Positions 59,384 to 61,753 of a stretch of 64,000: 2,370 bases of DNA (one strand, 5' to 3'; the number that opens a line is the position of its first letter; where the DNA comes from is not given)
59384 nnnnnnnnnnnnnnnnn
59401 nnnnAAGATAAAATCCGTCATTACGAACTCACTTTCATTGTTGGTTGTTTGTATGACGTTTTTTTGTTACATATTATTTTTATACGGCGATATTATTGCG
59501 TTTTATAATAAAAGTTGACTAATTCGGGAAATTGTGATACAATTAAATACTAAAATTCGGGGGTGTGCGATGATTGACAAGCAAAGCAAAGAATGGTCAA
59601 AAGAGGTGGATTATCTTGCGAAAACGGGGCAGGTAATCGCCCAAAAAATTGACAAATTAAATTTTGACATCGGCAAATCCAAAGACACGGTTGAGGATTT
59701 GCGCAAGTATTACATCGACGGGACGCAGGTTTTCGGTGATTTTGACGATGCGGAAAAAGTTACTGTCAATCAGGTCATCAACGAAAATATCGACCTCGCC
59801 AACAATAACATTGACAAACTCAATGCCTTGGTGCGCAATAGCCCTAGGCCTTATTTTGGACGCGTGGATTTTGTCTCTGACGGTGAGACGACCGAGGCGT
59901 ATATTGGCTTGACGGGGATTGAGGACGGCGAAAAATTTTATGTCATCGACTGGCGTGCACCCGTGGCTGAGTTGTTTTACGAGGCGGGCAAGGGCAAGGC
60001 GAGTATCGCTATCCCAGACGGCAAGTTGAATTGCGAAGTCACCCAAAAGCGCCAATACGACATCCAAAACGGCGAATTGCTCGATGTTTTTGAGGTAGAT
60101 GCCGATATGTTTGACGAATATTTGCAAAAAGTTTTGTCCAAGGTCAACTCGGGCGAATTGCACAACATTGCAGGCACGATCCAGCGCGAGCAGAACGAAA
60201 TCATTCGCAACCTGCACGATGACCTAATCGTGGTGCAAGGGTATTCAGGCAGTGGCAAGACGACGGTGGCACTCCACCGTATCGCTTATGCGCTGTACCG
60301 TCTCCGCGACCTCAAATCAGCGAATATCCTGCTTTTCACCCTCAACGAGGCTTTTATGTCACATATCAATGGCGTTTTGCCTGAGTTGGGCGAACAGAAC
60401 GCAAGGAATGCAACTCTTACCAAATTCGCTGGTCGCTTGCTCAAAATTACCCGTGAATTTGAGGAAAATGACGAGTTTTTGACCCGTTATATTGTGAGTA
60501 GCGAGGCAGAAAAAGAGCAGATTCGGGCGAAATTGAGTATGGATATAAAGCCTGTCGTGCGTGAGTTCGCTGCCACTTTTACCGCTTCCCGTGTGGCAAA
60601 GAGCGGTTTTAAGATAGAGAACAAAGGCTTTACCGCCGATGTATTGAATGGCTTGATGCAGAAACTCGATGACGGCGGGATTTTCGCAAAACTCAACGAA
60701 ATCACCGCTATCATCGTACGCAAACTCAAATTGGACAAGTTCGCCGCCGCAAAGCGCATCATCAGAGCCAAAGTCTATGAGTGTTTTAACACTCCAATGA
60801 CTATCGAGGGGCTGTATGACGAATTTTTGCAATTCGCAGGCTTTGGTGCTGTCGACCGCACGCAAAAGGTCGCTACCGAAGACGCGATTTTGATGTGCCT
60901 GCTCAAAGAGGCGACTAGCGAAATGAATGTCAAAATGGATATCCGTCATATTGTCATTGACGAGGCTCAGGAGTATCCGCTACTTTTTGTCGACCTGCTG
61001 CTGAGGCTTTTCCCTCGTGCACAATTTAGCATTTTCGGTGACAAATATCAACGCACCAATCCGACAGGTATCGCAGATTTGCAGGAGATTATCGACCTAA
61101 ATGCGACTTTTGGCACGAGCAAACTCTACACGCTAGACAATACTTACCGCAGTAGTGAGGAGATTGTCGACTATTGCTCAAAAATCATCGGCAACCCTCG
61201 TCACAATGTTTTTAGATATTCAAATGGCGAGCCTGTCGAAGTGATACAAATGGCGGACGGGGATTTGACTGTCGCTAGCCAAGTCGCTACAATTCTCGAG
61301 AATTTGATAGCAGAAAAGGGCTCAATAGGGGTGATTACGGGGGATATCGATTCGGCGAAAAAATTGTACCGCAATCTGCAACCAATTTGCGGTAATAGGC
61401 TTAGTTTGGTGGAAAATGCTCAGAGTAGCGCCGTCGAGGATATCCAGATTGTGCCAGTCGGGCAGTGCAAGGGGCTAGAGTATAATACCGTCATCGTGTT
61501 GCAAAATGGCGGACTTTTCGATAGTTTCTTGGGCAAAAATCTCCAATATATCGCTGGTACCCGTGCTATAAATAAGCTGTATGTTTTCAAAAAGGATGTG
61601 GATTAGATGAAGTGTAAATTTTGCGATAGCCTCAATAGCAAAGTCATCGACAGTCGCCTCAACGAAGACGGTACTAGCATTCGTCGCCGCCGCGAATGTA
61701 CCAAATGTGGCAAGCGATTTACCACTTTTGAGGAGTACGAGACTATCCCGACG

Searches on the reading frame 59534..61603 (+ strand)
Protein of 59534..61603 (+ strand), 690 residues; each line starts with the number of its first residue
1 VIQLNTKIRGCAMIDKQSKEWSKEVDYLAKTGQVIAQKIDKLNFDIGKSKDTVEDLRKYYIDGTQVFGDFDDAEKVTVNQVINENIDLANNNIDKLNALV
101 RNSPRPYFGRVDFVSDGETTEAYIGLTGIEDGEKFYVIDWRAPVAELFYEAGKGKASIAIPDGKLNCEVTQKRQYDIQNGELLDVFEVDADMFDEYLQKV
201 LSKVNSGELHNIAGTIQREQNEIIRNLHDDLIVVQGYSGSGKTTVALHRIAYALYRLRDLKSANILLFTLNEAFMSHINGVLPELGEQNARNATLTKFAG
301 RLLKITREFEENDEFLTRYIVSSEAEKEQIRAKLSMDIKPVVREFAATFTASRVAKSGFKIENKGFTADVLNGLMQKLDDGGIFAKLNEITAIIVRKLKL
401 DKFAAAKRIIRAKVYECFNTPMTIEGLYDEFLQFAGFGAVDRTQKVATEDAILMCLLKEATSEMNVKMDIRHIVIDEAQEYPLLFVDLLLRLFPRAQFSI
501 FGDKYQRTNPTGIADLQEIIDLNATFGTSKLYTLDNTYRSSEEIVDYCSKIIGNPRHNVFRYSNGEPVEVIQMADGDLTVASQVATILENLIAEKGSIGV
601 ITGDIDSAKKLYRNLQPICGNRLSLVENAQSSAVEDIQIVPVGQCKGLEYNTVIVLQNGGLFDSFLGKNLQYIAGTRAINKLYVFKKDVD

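Call 80: search_protein_families(library=pfam, proteins=[window:59534-61603:+], max_evalue=0.00001)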
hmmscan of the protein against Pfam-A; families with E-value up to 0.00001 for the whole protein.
window:59534-61603:+ (690 aa): 4 families
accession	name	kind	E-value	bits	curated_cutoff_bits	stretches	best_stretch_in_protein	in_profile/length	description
PF00580.27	UvrD-helicase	-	4.5e-09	36.8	23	1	217-506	2-250/271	UvrD/REP helicase N-terminal domain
PF13245.12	AAA_19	-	3.1e-08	34.3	25.1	1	220-507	1-129/134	AAA domain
PF13361.12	UvrD_C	-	8.8e-07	29.1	25.6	0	615-684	264-345/350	UvrD-like helicase C-terminal domain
PF01443.25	Viral_helicase1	-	4e-06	27.3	21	0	469-685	59-227/228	Viral superfamily 1 RNA helicase core domain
